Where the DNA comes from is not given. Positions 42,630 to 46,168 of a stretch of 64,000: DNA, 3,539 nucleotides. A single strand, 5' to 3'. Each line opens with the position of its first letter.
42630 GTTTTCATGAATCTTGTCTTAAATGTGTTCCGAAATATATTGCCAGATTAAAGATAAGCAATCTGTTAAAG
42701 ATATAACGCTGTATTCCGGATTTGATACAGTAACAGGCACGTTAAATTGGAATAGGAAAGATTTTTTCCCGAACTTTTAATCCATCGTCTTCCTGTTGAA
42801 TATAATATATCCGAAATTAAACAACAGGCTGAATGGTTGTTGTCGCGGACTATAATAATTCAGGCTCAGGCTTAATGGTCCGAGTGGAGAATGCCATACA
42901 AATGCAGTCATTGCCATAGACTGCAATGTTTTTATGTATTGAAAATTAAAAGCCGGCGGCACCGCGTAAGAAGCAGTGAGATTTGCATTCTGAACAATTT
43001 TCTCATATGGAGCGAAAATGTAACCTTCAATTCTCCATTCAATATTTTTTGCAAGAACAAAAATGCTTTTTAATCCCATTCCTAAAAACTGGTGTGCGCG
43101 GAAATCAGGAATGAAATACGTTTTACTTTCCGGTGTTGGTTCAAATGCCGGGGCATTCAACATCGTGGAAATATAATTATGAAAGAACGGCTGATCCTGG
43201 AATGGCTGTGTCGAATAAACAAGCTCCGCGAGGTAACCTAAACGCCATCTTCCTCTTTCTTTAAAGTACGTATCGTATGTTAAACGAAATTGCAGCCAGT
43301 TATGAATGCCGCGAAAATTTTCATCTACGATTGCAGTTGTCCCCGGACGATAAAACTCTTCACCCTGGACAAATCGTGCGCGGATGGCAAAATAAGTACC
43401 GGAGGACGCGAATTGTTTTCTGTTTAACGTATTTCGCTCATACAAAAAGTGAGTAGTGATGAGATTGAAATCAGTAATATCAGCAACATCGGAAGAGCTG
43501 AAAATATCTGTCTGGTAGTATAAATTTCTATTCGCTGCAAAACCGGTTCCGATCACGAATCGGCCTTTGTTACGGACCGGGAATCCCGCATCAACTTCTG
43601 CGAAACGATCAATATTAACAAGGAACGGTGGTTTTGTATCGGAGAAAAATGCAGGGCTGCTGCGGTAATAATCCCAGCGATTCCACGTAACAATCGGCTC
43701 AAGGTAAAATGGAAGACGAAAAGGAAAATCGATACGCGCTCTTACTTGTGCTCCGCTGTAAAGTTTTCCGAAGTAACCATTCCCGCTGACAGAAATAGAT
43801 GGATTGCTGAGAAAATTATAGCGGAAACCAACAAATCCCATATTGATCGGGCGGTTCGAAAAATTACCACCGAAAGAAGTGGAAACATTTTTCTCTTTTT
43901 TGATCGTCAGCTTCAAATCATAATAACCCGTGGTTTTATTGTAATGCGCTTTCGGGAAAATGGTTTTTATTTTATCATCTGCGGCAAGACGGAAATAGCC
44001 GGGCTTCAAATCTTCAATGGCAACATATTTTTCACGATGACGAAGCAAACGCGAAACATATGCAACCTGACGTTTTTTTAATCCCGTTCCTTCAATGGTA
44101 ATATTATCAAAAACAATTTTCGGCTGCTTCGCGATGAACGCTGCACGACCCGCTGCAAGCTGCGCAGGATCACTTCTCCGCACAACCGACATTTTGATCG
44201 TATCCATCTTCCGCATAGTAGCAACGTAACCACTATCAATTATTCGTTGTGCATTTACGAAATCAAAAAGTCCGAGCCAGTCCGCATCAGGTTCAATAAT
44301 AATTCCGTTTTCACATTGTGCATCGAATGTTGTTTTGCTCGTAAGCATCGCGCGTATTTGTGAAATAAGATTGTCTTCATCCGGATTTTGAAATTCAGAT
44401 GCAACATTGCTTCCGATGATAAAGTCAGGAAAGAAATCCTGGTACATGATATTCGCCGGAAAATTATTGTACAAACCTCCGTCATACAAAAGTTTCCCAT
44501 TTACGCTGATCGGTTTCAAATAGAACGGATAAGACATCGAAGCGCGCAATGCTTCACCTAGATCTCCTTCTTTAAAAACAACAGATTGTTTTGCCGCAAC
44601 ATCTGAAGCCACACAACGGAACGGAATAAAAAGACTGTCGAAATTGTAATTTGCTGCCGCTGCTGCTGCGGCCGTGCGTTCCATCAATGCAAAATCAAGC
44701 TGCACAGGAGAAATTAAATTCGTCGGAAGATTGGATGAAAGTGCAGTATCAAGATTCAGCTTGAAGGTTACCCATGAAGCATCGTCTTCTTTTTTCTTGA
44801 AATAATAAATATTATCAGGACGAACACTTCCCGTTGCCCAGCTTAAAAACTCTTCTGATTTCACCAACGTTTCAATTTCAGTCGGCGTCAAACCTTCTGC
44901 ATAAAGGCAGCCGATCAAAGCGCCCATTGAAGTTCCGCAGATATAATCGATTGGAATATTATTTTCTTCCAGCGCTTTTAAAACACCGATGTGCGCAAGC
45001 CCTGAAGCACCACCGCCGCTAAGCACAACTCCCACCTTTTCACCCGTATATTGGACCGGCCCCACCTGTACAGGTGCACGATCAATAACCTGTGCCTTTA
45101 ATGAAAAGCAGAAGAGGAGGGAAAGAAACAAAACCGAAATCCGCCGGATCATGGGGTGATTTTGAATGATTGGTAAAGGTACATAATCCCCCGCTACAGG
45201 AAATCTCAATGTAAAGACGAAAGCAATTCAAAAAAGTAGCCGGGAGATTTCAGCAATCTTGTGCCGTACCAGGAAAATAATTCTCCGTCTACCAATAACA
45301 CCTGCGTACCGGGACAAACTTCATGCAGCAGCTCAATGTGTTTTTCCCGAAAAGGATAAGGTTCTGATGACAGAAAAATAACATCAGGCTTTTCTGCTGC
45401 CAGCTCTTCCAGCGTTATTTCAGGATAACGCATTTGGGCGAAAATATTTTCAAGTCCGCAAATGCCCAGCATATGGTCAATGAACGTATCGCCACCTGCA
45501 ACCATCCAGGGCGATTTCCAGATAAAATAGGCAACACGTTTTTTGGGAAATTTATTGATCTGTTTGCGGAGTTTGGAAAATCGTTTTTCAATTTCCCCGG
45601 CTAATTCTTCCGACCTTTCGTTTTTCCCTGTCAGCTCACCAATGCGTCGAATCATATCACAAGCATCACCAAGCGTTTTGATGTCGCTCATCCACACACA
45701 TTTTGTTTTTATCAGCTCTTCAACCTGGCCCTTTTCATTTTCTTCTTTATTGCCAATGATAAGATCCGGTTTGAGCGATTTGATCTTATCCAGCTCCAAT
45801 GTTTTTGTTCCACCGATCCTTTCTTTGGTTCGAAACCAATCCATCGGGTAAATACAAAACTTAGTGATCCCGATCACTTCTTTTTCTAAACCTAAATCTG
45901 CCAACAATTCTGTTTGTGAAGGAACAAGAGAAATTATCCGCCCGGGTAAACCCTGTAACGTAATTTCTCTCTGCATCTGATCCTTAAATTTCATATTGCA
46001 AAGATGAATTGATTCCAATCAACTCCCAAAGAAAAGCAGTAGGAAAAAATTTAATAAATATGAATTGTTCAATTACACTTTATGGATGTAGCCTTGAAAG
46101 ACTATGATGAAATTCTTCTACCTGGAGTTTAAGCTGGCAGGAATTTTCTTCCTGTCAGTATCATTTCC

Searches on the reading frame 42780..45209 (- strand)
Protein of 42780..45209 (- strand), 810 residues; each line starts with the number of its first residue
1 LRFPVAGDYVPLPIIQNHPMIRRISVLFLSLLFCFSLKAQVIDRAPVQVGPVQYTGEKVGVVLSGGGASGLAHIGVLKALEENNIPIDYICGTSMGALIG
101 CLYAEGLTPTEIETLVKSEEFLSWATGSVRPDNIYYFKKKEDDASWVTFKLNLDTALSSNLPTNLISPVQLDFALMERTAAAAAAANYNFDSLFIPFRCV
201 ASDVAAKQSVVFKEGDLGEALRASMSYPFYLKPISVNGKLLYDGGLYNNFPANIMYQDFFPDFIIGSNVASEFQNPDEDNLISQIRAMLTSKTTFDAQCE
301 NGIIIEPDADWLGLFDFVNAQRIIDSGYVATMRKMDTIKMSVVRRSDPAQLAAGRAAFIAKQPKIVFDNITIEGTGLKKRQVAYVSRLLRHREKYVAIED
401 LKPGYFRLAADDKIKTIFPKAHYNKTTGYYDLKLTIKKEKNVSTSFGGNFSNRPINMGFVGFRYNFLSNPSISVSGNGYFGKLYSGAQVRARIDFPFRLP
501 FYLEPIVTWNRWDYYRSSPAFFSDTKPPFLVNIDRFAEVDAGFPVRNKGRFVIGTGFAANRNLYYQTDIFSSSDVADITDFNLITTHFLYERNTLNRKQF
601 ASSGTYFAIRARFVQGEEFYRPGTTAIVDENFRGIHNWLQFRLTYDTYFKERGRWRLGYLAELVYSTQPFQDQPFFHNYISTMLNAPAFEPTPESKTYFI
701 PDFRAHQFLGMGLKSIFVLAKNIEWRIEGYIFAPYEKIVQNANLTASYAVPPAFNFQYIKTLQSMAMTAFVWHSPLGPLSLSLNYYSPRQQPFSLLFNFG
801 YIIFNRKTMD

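Call 49: search_protein_families(library=pfam, proteins=[window:42780-45209:-], max_evalue=0.00001)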
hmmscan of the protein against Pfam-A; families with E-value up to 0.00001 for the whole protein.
window:42780-45209:- (810 aa): 1 family
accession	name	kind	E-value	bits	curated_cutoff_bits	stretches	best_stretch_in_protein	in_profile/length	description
PF01734.28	Patatin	-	6.7e-30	105.2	27.7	1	61-254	1-189/191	Patatin-like phospholipase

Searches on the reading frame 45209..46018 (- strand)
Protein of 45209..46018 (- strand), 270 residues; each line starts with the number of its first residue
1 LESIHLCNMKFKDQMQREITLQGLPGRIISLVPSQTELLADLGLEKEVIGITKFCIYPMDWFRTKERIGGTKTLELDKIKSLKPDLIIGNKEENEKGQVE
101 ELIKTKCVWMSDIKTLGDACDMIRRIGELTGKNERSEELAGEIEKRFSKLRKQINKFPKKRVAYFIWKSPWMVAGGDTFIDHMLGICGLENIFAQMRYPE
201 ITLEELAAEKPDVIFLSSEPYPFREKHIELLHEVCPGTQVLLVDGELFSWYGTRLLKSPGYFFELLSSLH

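Call 49: search_protein_families(library=pfam, proteins=[window:45209-46018:-], max_evalue=0.00001)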
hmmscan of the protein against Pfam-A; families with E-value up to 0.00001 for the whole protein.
window:45209-46018:- (270 aa): 1 family
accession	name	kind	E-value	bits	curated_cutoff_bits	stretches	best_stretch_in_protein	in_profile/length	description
PF01497.23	Peripla_BP_2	-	1.3e-25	90.6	27.5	1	28-219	1-200/235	Periplasmic binding protein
